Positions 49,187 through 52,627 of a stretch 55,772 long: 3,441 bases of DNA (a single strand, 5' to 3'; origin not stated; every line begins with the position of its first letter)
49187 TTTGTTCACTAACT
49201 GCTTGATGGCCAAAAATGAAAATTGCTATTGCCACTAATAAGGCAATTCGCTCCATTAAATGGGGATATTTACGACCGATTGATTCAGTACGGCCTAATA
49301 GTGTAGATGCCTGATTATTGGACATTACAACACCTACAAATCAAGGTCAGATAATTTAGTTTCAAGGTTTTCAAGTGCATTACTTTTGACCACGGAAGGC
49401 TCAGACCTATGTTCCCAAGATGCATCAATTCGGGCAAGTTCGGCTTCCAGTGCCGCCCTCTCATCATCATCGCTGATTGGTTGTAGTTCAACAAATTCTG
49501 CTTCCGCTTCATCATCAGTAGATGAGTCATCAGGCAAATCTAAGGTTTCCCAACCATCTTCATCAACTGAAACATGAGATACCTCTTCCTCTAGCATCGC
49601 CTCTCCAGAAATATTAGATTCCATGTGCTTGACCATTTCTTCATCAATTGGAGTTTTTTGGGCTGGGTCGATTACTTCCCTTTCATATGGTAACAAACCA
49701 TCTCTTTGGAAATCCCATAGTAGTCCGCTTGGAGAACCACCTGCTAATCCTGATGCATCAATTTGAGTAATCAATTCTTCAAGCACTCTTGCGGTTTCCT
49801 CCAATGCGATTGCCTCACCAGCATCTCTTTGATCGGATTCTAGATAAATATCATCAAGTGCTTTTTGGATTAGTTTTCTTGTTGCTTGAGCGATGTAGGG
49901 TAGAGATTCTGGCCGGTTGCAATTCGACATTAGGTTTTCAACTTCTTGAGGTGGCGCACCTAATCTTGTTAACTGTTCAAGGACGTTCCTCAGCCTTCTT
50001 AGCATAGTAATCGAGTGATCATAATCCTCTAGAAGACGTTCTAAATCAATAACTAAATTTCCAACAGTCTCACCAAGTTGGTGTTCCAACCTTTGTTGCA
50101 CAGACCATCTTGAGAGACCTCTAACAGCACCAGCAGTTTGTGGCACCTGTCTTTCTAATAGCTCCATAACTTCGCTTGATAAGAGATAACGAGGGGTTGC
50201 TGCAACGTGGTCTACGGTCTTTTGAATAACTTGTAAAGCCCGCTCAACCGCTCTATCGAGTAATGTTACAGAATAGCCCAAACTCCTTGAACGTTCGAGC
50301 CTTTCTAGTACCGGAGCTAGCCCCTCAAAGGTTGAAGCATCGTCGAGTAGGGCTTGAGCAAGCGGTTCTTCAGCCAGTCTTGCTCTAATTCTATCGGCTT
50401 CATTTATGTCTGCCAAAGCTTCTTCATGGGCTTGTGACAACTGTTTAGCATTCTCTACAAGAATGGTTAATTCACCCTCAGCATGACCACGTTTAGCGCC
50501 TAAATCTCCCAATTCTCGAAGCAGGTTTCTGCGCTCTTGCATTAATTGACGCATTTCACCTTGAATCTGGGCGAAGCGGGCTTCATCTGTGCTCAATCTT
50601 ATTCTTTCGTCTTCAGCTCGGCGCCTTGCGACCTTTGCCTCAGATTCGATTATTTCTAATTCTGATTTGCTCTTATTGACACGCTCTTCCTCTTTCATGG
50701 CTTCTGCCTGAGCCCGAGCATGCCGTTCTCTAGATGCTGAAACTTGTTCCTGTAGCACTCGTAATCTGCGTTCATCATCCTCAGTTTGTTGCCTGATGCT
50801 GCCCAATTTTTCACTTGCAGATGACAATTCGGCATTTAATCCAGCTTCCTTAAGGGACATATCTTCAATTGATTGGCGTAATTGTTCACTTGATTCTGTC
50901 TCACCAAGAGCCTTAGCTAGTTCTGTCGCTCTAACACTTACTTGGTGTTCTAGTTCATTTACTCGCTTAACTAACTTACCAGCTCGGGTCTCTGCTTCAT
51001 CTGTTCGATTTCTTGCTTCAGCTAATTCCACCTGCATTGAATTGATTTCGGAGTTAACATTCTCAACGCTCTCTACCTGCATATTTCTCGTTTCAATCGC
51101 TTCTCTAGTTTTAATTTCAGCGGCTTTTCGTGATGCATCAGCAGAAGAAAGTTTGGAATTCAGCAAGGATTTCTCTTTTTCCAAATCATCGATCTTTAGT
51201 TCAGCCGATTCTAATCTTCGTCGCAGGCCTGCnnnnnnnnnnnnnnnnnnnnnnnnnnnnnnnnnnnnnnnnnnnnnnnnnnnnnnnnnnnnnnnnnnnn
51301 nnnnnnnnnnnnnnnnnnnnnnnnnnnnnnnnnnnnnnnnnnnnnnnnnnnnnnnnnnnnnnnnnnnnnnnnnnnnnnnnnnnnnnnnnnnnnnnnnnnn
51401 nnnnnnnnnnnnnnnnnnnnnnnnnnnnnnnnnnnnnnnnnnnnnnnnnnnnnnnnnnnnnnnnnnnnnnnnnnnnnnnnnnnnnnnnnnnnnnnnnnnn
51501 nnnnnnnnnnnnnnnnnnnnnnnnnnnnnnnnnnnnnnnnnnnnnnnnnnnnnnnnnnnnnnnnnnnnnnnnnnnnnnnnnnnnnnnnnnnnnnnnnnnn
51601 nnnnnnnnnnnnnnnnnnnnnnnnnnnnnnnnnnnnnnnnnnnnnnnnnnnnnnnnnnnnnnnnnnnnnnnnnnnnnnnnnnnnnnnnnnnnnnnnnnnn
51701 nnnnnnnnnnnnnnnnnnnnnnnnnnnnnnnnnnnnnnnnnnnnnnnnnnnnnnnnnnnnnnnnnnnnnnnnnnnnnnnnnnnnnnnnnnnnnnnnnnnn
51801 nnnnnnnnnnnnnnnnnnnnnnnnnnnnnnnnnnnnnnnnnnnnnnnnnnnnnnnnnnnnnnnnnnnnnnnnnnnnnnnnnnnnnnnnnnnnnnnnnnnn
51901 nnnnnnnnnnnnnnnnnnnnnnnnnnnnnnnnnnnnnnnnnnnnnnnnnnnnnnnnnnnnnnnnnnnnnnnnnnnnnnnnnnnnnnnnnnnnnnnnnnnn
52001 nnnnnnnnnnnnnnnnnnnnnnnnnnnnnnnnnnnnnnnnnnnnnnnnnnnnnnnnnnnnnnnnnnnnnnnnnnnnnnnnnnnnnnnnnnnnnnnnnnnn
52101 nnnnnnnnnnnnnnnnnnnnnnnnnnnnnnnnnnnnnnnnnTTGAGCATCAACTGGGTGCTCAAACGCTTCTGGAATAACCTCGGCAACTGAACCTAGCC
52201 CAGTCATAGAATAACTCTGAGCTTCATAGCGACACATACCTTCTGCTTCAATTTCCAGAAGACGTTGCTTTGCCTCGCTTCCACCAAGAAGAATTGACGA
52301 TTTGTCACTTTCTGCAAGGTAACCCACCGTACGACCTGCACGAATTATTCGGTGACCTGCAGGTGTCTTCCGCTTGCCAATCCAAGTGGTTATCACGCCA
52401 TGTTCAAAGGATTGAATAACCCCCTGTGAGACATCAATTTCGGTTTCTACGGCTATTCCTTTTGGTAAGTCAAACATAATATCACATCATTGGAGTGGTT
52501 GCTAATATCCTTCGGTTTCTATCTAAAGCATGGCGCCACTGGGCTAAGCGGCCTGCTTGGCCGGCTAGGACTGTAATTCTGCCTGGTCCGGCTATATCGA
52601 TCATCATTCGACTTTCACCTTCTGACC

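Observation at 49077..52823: GTPase-less three-gene Roadblock module: Roadblock/LC7, a 1047-aa PATAN-Roadblock-PATAN-coiled-coil protein, and a 2-TM protein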

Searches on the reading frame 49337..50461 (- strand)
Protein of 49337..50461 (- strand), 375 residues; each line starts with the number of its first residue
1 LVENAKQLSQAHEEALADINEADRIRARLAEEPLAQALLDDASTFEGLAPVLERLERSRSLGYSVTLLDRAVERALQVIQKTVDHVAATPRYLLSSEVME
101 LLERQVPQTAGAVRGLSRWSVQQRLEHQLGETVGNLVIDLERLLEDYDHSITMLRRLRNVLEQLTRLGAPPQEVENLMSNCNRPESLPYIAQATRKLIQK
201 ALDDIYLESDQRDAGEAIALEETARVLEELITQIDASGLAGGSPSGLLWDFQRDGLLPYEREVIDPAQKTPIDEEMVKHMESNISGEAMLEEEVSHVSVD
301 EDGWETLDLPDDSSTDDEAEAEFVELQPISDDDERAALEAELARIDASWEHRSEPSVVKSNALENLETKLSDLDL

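Call 37: search_solved_structures(query=A4, max_evalue=10, show_alignments=2)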
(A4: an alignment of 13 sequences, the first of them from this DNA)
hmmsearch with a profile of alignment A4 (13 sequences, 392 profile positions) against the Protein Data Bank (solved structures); distinct sequences matched with E-value up to 10: 2.
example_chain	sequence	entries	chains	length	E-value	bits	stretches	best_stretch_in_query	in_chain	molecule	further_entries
1orj_A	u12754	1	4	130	0.16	14.5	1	138-207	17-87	flagellar protein FliS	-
1ory_A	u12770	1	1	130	0.21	14.1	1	139-207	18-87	flagellar protein FliS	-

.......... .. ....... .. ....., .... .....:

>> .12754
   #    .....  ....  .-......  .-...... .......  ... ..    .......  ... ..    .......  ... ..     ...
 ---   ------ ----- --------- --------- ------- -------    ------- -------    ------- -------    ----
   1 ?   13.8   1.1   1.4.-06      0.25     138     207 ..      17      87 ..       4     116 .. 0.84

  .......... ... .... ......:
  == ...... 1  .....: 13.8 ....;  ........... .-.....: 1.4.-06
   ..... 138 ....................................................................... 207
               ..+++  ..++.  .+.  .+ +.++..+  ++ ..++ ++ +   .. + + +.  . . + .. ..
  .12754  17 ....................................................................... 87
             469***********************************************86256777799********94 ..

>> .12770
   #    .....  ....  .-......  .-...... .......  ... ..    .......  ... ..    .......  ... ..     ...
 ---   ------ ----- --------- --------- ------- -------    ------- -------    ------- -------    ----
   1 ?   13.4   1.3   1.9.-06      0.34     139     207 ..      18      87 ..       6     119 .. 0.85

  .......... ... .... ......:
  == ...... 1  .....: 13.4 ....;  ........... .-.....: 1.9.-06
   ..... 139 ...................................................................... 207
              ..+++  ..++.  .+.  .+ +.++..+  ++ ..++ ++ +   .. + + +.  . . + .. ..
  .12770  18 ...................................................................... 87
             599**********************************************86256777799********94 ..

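Call 38: search_protein_families(library=pfam, alignment_id=A4, max_evalue=10)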
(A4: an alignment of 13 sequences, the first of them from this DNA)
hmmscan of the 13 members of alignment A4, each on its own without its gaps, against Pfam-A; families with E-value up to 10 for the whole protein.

A. member 1, seq(375 aa): 5 families
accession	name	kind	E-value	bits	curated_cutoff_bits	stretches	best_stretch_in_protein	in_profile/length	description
PF04943.17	Pox_F11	-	0.065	12.8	24.5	1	3-85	269-349/409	Poxvirus F11 protein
PF17052.10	CAF20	-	0.075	13.7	25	1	296-322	72-98/150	Cap associated factor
PF07106.19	TBPIP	-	0.11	12.9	22.8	1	174-201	6-33/62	TBPIP/Hop2 winged helix domain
PF23177.1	bHLH_IRO3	-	0.22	12.2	27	1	206-235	31-60/80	Iron-related transcription factor 3 bHLH domain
PF05192.23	MutS_III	-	0.86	10.3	34.1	1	122-236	68-172/194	MutS domain III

B. families by the number of members that match (of 13 scanned): 19 families
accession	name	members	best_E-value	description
PF23177.1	bHLH_IRO3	4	0.094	Iron-related transcription factor 3 bHLH domain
PF05192.23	MutS_III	3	0.0042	MutS domain III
PF02609.21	Exonuc_VII_S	3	0.18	Exonuclease VII small subunit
PF04943.17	Pox_F11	2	0.065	Poxvirus F11 protein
PF23153.1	Aip3p_Bud6_N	1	0.0014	Aip3p/Bud6 N-terminal domain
PF07464.16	ApoLp-III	1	0.01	Apolipophorin-III precursor (apoLp-III)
PF20698.3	PIN-TPR-GreABC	1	0.017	PIN domain associated with the TPR-GreAB-C-PIN system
PF13748.11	ABC_membrane_3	1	0.052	ABC transporter transmembrane region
PF04609.17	MCR_C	1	0.055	Methyl-coenzyme M reductase operon protein C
PF09536.15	DUF2378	1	0.065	Protein of unknown function (DUF2378)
PF17052.10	CAF20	1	0.075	Cap associated factor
PF08656.15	DASH_Dad3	1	0.097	DASH complex subunit Dad3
PF07106.19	TBPIP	1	0.11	TBPIP/Hop2 winged helix domain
PF02536.19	mTERF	1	0.14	mTERF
PF04889.17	Cwf_Cwc_15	1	0.26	Cwf15/Cwc15 cell cycle control protein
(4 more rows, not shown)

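Call 56: predict_structure(alignment_id=A4)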
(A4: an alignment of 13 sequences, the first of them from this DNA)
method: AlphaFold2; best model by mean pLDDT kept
length: 375 residues; sequences in the alignment: 13
mean_pLDDT: 75.0   pTM: 0.54
mean pLDDT of the five models: 75.0, 72.4, 70.7, 69.9, 68.8
residues with pLDDT >= 90: 34; 70-90: 238; 50-70: 53; < 50: 50
segments of 3 or more residues with pLDDT < 50: 33-42, 287-297, 309-328
pLDDT, mean of each block of 10 residues (from residue 1): 89 90 73 47 62 83 87 87 76 65 81 79 82 88 91 89 84 88 88 90 87 77 87 83 80 86 73 73 52 39 54 41 45 79 80 51 75 64
secondary structure, 60 per line:
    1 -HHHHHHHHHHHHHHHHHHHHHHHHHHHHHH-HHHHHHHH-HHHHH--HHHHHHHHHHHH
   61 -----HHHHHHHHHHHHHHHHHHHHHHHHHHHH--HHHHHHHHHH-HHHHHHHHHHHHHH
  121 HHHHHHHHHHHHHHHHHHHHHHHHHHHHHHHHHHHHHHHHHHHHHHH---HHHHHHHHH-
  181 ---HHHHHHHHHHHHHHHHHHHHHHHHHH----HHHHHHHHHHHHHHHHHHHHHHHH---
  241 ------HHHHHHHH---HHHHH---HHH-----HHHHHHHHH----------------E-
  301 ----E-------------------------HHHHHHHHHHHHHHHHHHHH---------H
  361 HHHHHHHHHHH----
elements in order: H2-31 H33-40 H42-46 H49-60 H66-93 H96-105 H107-167 H171-179 H184-209 H214-237 H247-254 H258-262 H274-282 H331-350 H360-371

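Call 60: fold_search(model_id=the predicted structure, library=pdb)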
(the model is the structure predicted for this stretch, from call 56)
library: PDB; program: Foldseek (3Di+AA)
matches with E <= 10: 178; with E <= 0.001: 0
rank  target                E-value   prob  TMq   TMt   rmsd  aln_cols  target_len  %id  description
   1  2odu                  1.5e+00  0.15  0.14  0.23  24.4       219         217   14  Crystal structure of a fragment of the plakin domain of plectin (released 2007-03-13)
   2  7o3v_I                1.8e+00  0.12  0.17  0.28  22.5       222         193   13  Stalk complex structure (TrwJ/VirB5-TrwI/VirB6) from the fully-assembled R388 type IV secretion system determined by c (released 2022-06-22)
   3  7ubt                  1.9e+00  0.13  0.18  0.13  21.9       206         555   14  Stat5a Core in complex with Compound 18 (released 2023-02-15)
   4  7zdc_D                1.9e+00  0.06  0.11  0.08  25.0       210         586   11  IF(heme/confined) conformation of CydDC in ADP(CydD) bound state (Dataset-3) (released 2023-04-19)
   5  3f57_B                2.0e+00  0.12  0.13  0.26  19.8       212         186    8  Crystal structure of human erythroid beta spectrin repeats 14 and 15 (ankyrin binding domain) (released 2009-02-24)
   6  1jre_C                2.1e+00  0.15  0.14  0.31  22.7       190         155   12  DNA PROTECTION AND BINDING BY E. COLI DPS PROTEIN (released 2003-06-17)
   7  1jts_J                2.1e+00  0.15  0.14  0.31  22.8       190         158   11  DNA PROTECTION AND BINDING BY E. COLI DPS PROTEIN (released 2003-06-17)
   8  8iyj_T1               2.1e+00  0.05  0.14  0.12  51.7       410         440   12  Cryo-EM structure of the 48-nm repeat doublet microtubule from mouse sperm (released 2023-07-05)
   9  6quz_D                2.2e+00  0.06  0.14  0.10  25.2       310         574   12  Structure of ATPgS-bound outward-facing TM287/288 in complex with sybody Sb_TM35 (released 2019-05-29)
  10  9uj2_A                2.5e+00  0.08  0.12  0.18  20.4       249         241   14  14-3-3 zeta chimera with the S202R peptide of SARS-CoV-2 N (residues 200-213) (released 2025-05-21)
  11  6m3p_A                2.6e+00  0.10  0.15  0.19  32.0       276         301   13  Crystal structure of AnkG/beta2-spectrin complex (released 2020-05-13)
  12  5om0_B                2.7e+00  0.08  0.12  0.19  24.1       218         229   11  CH2 chimera of human 14-3-3 sigma with the Gli1 phosphopeptide around Ser640 (released 2017-10-11)
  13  7rps                  2.9e+00  0.15  0.14  0.32  18.9       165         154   10  B. miyamotoi FbpB complement inhibitory domain (released 2022-04-27)
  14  7sqc_1W               2.9e+00  0.10  0.17  0.22  32.8       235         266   16  Ciliary C1 central pair apparatus isolated from Chlamydomonas reinhardtii (released 2022-04-13)
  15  4dnk_B                2.9e+00  0.05  0.10  0.15  23.2       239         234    9  Crystal structure of a tyrosine 3-monooxygenase/tryptophan 5-monooxygenase activation protein, beta polypeptide (YWHAB (released 2012-02-22)
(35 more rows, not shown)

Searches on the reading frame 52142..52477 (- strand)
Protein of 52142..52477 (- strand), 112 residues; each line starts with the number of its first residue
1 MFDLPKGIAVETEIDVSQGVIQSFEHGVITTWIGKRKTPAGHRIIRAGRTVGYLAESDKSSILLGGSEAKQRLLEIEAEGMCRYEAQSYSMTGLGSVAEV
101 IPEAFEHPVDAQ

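Call 77: search_protein_families(library=pfam, proteins=[window:52142-52477:-], max_evalue=10)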
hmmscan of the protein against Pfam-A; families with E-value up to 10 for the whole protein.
seq(112 aa): 0 families
